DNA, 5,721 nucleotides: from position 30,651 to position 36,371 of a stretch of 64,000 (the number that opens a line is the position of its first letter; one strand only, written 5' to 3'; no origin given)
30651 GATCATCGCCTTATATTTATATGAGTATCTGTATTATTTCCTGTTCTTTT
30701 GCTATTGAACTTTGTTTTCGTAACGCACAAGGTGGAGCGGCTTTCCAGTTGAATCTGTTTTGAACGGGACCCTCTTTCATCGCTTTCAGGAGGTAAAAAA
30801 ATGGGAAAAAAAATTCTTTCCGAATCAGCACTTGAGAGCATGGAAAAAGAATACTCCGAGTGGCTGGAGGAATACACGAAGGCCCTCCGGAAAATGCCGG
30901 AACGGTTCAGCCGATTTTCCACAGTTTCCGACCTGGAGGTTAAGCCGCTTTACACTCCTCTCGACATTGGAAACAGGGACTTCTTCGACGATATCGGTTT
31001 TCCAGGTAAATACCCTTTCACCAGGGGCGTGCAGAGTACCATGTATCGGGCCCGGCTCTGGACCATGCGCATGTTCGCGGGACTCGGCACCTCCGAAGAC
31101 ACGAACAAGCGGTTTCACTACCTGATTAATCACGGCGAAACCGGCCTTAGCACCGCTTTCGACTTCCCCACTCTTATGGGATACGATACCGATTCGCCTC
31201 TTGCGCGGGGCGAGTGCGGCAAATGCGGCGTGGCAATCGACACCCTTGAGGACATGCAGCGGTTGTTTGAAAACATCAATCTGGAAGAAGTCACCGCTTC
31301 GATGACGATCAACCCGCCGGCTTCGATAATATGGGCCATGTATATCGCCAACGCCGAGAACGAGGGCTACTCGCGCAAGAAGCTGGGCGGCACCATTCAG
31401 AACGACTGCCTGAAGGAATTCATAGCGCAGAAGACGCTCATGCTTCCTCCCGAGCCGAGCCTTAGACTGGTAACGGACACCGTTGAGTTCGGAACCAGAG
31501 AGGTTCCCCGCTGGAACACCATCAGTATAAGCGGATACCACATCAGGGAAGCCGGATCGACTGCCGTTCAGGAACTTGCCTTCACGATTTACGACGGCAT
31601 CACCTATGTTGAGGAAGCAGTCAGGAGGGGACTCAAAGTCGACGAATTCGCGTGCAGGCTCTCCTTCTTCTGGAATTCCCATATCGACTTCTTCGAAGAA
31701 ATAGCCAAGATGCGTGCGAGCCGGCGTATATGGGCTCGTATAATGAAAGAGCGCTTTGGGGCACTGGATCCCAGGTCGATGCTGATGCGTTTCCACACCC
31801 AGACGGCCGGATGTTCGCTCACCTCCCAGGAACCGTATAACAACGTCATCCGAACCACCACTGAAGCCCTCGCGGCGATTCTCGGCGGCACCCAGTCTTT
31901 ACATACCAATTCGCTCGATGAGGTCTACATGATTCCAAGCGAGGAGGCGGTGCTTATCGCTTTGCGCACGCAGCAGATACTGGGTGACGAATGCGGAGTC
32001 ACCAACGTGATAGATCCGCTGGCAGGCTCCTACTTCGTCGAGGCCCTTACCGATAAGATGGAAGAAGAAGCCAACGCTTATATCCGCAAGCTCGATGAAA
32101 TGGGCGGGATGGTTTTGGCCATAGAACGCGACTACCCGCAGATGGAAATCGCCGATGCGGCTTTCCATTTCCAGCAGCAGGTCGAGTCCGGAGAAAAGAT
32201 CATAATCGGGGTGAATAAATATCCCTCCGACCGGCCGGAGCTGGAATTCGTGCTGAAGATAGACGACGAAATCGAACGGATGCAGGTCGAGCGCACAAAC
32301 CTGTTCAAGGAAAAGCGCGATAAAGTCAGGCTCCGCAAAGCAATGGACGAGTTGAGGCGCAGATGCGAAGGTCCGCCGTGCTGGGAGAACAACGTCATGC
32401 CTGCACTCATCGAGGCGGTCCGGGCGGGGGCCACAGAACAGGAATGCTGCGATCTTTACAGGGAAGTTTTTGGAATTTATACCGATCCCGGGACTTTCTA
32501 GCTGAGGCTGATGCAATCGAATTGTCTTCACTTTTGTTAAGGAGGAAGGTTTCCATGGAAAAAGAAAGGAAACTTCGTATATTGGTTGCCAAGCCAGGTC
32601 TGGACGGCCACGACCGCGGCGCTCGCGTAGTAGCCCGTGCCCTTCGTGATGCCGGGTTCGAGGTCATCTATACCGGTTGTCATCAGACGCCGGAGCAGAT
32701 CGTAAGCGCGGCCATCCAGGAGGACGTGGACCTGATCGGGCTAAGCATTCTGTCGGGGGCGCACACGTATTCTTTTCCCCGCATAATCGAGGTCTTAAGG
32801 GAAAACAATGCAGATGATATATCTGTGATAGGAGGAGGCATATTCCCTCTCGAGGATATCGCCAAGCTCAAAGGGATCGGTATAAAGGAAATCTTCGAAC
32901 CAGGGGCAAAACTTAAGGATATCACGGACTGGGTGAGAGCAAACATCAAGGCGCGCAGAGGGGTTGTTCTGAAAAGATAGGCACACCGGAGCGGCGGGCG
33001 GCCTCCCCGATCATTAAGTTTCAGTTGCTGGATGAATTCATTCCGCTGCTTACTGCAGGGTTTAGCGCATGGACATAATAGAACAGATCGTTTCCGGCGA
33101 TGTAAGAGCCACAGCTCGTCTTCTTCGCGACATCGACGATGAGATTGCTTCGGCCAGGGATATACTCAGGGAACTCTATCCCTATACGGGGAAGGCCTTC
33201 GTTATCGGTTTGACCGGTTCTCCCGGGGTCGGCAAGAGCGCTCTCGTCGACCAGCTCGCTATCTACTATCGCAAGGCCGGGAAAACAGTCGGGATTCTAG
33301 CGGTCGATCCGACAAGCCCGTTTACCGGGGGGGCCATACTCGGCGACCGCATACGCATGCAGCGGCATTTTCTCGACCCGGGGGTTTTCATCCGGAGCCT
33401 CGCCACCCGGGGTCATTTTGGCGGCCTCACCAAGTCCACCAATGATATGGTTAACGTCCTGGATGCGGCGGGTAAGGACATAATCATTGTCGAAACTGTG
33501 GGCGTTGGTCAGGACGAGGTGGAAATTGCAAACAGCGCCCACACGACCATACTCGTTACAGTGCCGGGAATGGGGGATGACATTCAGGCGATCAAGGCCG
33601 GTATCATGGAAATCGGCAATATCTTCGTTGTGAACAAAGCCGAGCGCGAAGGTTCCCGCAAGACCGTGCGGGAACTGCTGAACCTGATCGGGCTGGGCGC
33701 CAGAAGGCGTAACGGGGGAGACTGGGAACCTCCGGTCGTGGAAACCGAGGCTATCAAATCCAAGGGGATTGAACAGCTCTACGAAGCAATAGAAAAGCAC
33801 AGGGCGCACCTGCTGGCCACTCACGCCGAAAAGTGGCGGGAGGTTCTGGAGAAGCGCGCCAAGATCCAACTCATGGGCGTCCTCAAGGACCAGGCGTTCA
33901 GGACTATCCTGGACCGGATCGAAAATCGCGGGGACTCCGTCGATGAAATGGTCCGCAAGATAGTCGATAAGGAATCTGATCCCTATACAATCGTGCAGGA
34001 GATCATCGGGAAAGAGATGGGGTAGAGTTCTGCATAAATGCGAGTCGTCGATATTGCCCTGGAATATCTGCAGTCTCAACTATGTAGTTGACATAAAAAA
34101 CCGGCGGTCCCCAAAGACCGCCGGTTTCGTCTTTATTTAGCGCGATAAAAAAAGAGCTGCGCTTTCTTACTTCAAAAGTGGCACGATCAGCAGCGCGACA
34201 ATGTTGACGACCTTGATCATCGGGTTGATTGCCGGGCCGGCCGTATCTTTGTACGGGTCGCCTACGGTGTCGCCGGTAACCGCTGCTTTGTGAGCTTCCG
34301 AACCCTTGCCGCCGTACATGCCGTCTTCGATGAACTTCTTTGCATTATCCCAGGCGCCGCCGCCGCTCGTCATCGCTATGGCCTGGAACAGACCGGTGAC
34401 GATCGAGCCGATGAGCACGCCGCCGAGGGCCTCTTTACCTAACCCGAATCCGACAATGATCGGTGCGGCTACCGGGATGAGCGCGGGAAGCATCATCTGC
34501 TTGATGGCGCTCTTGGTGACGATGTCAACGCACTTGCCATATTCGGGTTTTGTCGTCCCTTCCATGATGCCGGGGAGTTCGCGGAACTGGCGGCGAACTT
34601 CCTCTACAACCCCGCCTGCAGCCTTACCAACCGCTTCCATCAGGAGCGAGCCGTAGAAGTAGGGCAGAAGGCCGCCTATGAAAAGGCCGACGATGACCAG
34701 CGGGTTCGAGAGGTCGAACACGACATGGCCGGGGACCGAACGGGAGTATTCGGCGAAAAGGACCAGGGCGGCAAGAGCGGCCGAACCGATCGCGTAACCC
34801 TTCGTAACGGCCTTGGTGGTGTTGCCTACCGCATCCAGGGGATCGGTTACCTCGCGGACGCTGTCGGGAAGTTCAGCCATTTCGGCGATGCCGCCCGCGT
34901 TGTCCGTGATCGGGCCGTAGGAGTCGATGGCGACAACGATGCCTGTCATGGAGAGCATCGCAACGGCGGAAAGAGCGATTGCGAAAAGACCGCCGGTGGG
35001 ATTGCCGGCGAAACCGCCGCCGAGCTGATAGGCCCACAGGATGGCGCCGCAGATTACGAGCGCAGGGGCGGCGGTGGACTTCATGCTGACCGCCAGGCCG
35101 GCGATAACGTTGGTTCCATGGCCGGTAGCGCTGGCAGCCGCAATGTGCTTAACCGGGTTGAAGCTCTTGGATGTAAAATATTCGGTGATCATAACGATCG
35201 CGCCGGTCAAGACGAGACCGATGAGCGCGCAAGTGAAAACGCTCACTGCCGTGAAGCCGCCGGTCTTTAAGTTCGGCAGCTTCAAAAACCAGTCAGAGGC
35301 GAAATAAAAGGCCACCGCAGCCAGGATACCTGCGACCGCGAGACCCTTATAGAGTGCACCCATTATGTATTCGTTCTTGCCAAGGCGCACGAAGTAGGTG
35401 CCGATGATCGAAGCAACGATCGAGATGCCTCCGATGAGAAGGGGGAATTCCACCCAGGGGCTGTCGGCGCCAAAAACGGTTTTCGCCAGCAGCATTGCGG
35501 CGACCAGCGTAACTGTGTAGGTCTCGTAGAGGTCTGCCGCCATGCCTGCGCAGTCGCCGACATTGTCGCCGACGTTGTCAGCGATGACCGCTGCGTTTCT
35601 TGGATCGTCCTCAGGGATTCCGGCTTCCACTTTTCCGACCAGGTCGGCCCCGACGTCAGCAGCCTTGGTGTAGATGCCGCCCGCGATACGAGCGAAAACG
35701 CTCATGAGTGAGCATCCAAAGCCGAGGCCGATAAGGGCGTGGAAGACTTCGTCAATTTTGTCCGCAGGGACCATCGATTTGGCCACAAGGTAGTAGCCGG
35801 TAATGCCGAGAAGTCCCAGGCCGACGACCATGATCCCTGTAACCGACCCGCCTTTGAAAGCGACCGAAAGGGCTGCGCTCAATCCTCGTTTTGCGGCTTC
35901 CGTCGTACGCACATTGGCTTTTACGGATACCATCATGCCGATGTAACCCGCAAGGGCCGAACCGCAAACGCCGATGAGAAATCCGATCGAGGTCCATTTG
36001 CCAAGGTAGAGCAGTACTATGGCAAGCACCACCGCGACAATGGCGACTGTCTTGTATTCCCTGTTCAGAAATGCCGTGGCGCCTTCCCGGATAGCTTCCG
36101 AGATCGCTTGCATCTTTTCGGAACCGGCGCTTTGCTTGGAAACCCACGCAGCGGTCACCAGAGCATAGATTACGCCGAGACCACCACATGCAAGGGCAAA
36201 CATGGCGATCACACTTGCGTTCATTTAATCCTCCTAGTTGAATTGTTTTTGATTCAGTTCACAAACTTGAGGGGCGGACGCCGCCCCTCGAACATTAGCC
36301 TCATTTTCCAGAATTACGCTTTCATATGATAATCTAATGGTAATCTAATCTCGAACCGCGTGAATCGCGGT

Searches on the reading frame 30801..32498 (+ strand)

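Call 59: search_protein_families(library=pfam, proteins=[window:30801-32498:+], max_evalue=0.001)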
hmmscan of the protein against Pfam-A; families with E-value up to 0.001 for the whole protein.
window:30801-32498:+ (566 aa): 1 family
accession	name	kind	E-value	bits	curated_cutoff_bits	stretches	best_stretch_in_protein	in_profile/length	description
PF01642.28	MM_CoA_mutase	-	1e-208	694.5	22.1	1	41-558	2-512/512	Methylmalonyl-CoA mutase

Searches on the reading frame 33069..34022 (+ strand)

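Call 59: search_protein_families(library=pfam, proteins=[window:33069-34022:+], max_evalue=0.001)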
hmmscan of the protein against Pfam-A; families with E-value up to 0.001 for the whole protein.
window:33069-34022:+ (318 aa): 3 families
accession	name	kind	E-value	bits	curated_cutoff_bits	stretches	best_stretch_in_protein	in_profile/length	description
PF03308.22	MeaB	-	1.7e-87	293.3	23.1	1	27-258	17-248/273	Methylmalonyl Co-A mutase-associated GTPase MeaB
PF20720.3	nSTAND3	-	0.00051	20.2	27.2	0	45-74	19-48/155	Novel STAND NTPase 3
PF00448.28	SRP54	-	0.0009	19.4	22.7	0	45-80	3-38/196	SRP54-type protein, GTPase domain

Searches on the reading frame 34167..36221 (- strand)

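Call 59: search_protein_families(library=pfam, proteins=[window:34167-36221:-], max_evalue=0.001)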
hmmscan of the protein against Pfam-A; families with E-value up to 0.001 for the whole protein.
window:34167-36221:- (684 aa): 1 family
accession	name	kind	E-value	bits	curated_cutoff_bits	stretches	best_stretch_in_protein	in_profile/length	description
PF03030.21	H_PPase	-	5.6e-270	898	29.7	1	15-679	2-645/645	Inorganic H+ pyrophosphatase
